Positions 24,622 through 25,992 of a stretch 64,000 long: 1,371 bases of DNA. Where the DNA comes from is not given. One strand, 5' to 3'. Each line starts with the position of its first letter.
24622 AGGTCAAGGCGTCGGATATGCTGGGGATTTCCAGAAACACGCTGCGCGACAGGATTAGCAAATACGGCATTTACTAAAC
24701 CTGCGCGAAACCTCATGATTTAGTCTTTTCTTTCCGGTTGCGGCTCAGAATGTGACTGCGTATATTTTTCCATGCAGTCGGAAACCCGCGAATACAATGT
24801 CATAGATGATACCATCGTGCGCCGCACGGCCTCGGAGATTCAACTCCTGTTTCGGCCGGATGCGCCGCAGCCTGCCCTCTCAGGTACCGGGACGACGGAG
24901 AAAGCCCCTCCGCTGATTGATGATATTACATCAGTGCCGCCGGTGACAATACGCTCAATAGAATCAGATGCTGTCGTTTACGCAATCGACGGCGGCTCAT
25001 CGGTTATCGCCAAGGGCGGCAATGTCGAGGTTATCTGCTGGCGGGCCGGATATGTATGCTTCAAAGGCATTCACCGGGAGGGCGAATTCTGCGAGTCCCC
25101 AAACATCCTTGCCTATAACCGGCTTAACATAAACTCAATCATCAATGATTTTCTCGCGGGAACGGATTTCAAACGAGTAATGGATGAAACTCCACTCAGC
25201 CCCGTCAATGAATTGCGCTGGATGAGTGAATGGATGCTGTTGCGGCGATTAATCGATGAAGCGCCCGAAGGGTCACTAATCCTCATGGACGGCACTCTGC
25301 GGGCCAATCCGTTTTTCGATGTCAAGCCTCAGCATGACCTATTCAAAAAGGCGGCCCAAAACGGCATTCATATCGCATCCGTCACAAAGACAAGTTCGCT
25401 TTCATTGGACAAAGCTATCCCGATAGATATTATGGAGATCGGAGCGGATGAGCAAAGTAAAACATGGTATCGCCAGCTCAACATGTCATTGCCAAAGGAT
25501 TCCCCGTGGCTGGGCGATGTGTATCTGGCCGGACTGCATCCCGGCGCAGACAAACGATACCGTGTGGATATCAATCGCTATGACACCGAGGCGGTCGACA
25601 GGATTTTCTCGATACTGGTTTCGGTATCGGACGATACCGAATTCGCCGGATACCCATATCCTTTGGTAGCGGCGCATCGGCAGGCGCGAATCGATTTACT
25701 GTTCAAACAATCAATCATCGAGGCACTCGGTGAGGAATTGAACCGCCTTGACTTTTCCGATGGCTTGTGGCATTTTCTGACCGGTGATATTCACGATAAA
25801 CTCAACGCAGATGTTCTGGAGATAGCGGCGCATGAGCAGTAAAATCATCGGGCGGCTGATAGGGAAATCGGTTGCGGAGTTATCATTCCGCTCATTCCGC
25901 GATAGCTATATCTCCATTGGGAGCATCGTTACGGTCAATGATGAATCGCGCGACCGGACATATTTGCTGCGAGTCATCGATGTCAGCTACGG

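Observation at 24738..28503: Rad50-less, translationally coupled NurA-HerA-Mre11 cassette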

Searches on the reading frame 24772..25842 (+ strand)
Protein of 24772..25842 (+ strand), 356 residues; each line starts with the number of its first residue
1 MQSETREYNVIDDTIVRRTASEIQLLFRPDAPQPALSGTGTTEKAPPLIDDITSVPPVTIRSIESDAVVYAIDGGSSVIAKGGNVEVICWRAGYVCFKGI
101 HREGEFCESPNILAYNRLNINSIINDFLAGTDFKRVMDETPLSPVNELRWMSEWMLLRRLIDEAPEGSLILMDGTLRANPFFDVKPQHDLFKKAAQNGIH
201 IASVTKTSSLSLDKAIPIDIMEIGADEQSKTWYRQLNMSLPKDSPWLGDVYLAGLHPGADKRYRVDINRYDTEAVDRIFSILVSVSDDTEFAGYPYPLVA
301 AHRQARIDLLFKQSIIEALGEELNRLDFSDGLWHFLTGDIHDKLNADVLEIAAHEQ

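Call 3: search_protein_families(library=pfam, proteins=[window:24772-25842:+], max_evalue=0.01)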
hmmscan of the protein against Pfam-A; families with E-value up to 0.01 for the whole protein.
window:24772-25842:+ (356 aa): 1 family
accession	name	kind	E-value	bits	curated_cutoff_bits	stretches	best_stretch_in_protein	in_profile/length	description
PF09376.16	NurA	-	1.9e-06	28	21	1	68-307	2-254/254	NurA domain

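Call 4: search_protein_families(library=padloc, proteins=[window:24772-25842:+], max_evalue=0.01)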
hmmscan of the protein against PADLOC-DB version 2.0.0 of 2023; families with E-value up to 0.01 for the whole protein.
window:24772-25842:+ (356 aa): 0 families

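Call 5: search_protein_families(library=ncbifam, proteins=[window:24772-25842:+], max_evalue=0.01)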
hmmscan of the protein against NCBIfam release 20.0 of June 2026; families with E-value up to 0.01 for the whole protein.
window:24772-25842:+ (356 aa): 1 family
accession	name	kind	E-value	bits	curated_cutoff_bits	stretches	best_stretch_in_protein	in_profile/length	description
NF041033.1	NurA_Sulf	equivalog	1.5e-05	24.4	400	1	263-322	262-318/331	DNA double-strand break repair nuclease NurA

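Call 26: search_solved_structures(query=A3, max_evalue=1, show_alignments=1)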
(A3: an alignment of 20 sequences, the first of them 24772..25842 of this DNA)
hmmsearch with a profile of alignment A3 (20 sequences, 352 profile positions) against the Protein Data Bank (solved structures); distinct sequences matched with E-value up to 1: 6.
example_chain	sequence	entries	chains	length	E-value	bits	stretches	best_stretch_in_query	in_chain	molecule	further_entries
2ygk_A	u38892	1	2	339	5.8e-11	45.4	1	262-326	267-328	NURA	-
8wet_G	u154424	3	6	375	0.0077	18.7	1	139-218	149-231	TdpB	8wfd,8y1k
7f4l_B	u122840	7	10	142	0.014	17.8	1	156-204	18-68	Transmembrane protein, putative | AMTP2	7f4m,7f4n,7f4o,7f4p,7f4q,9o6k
8xyl_D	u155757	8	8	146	0.015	17.7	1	156-204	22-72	Transmembrane protein, putative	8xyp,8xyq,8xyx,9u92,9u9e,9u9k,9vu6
7yi8_D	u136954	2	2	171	0.022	17.2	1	156-204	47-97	Transmembrane protein, putative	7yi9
7r4w_A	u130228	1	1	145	0.24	13.7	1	143-220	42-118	Single-stranded DNA-binding protein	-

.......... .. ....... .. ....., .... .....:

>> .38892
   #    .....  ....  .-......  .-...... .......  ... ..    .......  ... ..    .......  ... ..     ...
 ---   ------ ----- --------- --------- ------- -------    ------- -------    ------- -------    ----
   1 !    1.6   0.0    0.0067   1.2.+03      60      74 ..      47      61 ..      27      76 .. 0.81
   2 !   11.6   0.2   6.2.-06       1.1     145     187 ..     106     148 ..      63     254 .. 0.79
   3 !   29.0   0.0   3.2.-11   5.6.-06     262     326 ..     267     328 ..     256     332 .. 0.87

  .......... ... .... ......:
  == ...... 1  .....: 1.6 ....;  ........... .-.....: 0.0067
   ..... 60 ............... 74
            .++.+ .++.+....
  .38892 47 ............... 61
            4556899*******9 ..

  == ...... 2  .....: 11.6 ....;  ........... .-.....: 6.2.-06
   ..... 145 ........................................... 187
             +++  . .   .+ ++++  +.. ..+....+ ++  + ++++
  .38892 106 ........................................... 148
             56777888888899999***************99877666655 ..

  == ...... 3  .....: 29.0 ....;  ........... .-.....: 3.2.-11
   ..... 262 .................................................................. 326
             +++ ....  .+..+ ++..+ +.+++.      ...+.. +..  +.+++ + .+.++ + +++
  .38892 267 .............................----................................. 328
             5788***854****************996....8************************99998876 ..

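Call 78: predict_structure(protein=window:24772-25842:+)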
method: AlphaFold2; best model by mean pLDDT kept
length: 356 residues; sequences in the alignment: 1
mean_pLDDT: 35.4   pTM: 0.24
mean pLDDT of the five models: 35.4, 31.7, 30.4, 28.6, 25.2
residues with pLDDT >= 90: 0; 70-90: 0; 50-70: 5; < 50: 351
segments of 3 or more residues with pLDDT < 50: 1-154, 156-161, 163-189, 194-356
pLDDT, mean of each block of 10 residues (from residue 1): 38 44 42 33 31 37 37 37 38 32 26 25 34 37 39 47 42 38 41 47 34 28 33 31 30 28 30 31 28 28 29 34 40 41 46 39
secondary structure, 60 per line:
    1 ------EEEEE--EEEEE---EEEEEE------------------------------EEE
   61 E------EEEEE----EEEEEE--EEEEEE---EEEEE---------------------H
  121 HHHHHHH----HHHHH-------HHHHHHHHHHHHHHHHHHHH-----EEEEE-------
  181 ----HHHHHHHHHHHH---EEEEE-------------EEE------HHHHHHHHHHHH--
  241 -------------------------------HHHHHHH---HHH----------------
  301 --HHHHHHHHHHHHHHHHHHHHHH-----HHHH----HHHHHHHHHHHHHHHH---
elements in order: E7-11 E14-18 E22-27 E58-61 E68-72 E77-82 E85-90 E94-98 H120-127 H132-136 H144-163 E169-173 H185-196 E200-204 E218-220 H227-238 H272-278 H303-324 H330-333 H338-353
